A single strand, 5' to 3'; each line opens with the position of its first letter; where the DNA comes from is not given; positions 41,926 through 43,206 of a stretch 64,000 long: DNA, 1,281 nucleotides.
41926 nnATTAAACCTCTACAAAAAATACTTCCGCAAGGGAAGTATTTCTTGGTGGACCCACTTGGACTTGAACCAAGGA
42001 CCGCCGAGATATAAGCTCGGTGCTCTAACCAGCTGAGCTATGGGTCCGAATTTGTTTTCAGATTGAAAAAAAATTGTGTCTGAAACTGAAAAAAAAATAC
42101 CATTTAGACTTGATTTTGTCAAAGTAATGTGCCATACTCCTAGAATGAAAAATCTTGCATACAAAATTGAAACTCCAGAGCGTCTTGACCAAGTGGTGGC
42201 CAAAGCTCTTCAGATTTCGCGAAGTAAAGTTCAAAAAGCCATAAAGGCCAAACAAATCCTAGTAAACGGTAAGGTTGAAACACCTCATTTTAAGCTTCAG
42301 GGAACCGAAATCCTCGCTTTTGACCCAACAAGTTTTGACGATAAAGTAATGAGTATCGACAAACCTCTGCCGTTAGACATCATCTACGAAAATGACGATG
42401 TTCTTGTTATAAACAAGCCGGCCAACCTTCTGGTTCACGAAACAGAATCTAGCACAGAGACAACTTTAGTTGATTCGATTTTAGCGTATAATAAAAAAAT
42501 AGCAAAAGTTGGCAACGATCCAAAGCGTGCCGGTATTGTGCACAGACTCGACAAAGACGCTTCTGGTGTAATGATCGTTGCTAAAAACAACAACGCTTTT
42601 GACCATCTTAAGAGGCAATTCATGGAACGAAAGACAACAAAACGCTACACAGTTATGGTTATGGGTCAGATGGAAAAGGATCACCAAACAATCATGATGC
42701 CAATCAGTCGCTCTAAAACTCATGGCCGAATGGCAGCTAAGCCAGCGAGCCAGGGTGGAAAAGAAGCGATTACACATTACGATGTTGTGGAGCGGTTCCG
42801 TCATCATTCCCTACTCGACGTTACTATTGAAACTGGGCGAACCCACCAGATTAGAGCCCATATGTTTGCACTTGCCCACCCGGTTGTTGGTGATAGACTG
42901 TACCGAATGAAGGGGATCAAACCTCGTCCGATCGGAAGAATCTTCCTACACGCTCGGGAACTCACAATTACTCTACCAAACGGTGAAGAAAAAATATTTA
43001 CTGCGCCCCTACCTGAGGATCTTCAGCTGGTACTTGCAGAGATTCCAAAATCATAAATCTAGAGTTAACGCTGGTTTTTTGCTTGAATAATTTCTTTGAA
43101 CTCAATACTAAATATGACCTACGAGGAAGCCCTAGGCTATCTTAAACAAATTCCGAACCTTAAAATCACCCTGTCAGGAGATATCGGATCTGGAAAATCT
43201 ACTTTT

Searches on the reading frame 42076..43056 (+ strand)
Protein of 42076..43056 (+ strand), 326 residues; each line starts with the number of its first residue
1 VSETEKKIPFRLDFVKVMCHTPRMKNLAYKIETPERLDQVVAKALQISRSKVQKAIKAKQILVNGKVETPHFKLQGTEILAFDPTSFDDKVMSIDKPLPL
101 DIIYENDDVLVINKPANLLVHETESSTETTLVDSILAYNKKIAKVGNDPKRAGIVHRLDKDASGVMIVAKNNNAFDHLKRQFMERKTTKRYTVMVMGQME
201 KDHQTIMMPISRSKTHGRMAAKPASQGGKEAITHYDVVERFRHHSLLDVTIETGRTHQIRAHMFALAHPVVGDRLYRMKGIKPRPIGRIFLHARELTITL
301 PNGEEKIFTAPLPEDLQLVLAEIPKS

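Call 60: search_protein_families(library=ncbifam, proteins=[window:42076-43056:+], max_evalue=0.00001)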
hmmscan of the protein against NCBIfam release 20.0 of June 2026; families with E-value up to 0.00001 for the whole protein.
window:42076-43056:+ (326 aa): 7 families
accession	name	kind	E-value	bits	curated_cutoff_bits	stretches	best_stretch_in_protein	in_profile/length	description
TIGR00005.1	rluA_subfam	subfamily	1.3e-72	244.6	192.7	1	34-321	5-295/298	RluA family pseudouridine synthase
NF008385.0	PRK11180.1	equivalog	2.3e-62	211.3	351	1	33-319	16-308/325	23S rRNA pseudouridine(1911/1915/1917) synthase RluD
NF008249.0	PRK11025.1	equivalog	3.5e-34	118.1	378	1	32-323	17-313/317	23S rRNA pseudouridine(955/2504/2580) synthase RluC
NF007543.0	PRK10158.1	equivalog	6.6e-33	114.2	286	1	100-310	14-215/219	bifunctional tRNA pseudouridine(32) synthase/23S rRNA pseudouridine(746) synthase RluA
TIGR01621.1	RluA-like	hypoth_equivalog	4.5e-26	91.4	222.3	1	100-305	2-190/217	TIGR01621 family pseudouridine synthase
NF008321.0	PRK11112.1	equivalog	1.2e-25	90.3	328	1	100-319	2-230/257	tRNA pseudouridine(65) synthase TruC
TIGR00093.1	TIGR00093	subfamily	2.9e-08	33.6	109.3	1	113-278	1-141/161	pseudouridine synthase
